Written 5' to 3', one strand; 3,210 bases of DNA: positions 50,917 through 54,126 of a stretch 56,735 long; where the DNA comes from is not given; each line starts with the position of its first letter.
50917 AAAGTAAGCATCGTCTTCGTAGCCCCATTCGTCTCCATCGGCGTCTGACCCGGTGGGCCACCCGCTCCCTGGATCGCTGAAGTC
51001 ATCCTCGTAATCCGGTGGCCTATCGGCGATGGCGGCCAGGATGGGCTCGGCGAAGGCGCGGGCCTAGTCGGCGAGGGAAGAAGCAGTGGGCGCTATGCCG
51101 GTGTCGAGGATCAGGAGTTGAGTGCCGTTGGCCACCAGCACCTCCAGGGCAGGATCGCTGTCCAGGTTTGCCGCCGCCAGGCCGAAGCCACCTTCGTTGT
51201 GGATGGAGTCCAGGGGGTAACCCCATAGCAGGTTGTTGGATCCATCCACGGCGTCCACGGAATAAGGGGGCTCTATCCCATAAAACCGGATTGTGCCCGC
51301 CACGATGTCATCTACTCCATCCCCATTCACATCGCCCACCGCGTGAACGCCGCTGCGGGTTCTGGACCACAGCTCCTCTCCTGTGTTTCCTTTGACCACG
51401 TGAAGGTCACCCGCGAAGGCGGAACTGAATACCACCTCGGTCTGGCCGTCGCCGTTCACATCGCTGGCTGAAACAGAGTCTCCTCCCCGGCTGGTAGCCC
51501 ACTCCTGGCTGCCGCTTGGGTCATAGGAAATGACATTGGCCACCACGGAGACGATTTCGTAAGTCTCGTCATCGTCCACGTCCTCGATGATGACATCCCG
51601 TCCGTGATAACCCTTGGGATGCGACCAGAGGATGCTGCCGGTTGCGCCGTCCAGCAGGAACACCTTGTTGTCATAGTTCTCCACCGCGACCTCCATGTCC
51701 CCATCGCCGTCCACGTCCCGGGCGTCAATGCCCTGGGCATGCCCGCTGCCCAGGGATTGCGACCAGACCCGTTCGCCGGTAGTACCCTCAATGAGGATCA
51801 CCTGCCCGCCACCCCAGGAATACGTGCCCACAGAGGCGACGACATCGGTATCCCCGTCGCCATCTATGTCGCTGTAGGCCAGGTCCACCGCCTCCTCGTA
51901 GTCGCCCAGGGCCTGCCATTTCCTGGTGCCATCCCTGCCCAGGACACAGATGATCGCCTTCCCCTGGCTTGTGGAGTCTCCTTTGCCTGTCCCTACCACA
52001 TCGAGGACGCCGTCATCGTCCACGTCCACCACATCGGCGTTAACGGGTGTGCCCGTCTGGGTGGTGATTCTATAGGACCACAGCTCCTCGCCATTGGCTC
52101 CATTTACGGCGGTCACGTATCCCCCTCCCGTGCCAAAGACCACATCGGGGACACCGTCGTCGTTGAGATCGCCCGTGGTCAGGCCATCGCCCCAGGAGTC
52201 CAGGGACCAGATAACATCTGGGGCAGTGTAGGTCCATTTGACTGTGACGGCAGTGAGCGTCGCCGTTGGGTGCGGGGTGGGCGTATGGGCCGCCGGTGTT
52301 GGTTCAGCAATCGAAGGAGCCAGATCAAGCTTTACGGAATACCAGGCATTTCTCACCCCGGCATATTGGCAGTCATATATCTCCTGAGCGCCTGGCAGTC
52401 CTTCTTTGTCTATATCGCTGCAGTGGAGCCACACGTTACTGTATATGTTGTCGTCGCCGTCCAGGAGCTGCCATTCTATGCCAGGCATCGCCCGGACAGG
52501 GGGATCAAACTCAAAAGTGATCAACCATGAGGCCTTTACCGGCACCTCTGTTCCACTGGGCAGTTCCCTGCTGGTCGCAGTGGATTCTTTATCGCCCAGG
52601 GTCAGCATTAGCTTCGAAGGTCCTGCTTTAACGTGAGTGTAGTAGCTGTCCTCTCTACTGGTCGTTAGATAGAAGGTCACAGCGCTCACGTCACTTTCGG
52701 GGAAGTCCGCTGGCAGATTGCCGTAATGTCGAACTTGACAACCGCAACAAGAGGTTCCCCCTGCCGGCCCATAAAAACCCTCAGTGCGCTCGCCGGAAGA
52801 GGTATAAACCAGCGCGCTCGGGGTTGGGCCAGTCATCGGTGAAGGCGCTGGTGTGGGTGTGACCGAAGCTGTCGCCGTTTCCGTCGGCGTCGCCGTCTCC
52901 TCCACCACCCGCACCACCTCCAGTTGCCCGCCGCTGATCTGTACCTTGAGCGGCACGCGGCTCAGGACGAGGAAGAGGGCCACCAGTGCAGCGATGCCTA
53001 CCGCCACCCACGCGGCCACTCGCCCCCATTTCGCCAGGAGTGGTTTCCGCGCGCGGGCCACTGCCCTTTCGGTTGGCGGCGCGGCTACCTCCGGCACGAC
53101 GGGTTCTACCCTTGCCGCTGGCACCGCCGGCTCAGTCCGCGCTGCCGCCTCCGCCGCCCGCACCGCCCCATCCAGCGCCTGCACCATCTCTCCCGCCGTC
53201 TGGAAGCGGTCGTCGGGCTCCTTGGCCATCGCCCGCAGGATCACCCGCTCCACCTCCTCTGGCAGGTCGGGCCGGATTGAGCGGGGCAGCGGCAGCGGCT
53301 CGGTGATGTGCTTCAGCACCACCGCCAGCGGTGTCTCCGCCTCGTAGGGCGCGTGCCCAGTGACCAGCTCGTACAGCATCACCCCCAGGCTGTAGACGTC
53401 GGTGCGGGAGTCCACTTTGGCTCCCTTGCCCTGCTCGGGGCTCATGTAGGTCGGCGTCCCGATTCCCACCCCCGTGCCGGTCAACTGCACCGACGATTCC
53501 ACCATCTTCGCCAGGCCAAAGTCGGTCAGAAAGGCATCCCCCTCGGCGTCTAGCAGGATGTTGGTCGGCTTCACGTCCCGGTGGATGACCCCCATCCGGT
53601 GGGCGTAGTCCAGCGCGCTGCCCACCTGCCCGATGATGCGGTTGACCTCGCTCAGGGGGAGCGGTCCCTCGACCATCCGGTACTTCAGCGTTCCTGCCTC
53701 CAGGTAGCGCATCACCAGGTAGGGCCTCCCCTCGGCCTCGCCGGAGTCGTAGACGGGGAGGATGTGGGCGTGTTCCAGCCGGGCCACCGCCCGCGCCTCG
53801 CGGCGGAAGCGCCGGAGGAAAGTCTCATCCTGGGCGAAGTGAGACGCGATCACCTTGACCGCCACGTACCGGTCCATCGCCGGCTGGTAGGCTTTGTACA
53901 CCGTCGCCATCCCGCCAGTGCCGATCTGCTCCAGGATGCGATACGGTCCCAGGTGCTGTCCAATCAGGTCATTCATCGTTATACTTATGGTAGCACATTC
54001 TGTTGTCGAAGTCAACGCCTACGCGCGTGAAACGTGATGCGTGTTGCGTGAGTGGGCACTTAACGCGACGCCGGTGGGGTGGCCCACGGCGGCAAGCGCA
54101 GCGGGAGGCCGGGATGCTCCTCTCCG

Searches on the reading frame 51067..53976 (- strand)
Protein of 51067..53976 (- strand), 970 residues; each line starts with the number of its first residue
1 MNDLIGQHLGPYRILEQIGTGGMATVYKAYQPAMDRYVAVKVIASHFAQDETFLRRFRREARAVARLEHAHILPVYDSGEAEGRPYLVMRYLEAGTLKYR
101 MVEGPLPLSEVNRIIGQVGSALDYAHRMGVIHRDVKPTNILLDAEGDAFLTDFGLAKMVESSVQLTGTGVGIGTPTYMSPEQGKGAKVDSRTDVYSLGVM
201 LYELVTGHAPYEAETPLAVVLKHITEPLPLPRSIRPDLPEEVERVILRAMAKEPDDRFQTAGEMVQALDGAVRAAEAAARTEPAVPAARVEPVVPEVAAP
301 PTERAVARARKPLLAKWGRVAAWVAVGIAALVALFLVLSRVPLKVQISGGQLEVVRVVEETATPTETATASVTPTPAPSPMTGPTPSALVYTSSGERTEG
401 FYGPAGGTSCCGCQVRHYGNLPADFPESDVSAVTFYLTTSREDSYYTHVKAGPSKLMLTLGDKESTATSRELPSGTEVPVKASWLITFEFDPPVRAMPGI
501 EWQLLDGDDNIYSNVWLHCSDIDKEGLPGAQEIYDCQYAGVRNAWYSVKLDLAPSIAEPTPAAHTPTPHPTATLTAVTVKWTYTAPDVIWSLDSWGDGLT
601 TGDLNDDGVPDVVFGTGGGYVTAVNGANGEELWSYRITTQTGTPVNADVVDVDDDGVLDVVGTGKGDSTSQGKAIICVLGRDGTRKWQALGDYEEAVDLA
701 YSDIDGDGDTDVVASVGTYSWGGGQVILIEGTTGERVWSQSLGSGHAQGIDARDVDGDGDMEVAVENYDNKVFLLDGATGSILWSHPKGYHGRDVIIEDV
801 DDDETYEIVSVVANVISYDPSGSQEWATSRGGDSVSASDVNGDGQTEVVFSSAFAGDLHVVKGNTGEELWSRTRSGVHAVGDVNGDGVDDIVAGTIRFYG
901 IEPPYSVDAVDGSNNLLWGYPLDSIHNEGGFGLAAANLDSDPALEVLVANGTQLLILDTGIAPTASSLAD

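Call 5: search_protein_families(library=pfam, proteins=[window:51067-53976:-], max_evalue=0.01)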
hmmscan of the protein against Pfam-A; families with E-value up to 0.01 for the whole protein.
window:51067-53976:- (970 aa): 10 families
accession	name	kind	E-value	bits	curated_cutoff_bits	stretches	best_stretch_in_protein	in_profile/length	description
PF00069.31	Pkinase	-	5.8e-51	173.8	31.7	1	12-259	1-253/263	Protein kinase domain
PF07714.23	PK_Tyr_Ser-Thr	-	4.4e-36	124.9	23.1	1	14-259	3-250/258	Protein tyrosine and serine/threonine kinase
PF13517.12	FG-GAP_3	-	1.6e-17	64.3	26.9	3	703-765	1-61/61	FG-GAP-like repeat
PF01839.29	FG-GAP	-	2.3e-11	43.7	22.1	2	832-861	2-27/37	FG-GAP repeat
PF13360.13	PQQ_2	-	4.6e-11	43.3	27.6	2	724-890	3-168/233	Outer membrane protein assembly factor BamB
PF25292.1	Beta-prop_CGLA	-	3.5e-06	27.1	26.8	1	724-786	9-69/316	Lambda-carrageenase beta-propeller domain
PF13570.13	Beta-prop_ACSF4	-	2.3e-05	24.4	133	0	724-873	29-172/329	Beta-alanine-activating enzyme, beta-propeller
PF03109.22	ABC1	-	0.0002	21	22.9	1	86-162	144-220/244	ABC1 atypical kinase-like domain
PF14531.12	Kinase-like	-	0.00055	19.7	25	1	126-218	162-258/289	Kinase-like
PF01636.29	APH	-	0.0034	17.6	23.2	0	127-157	167-198/239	Phosphotransferase enzyme family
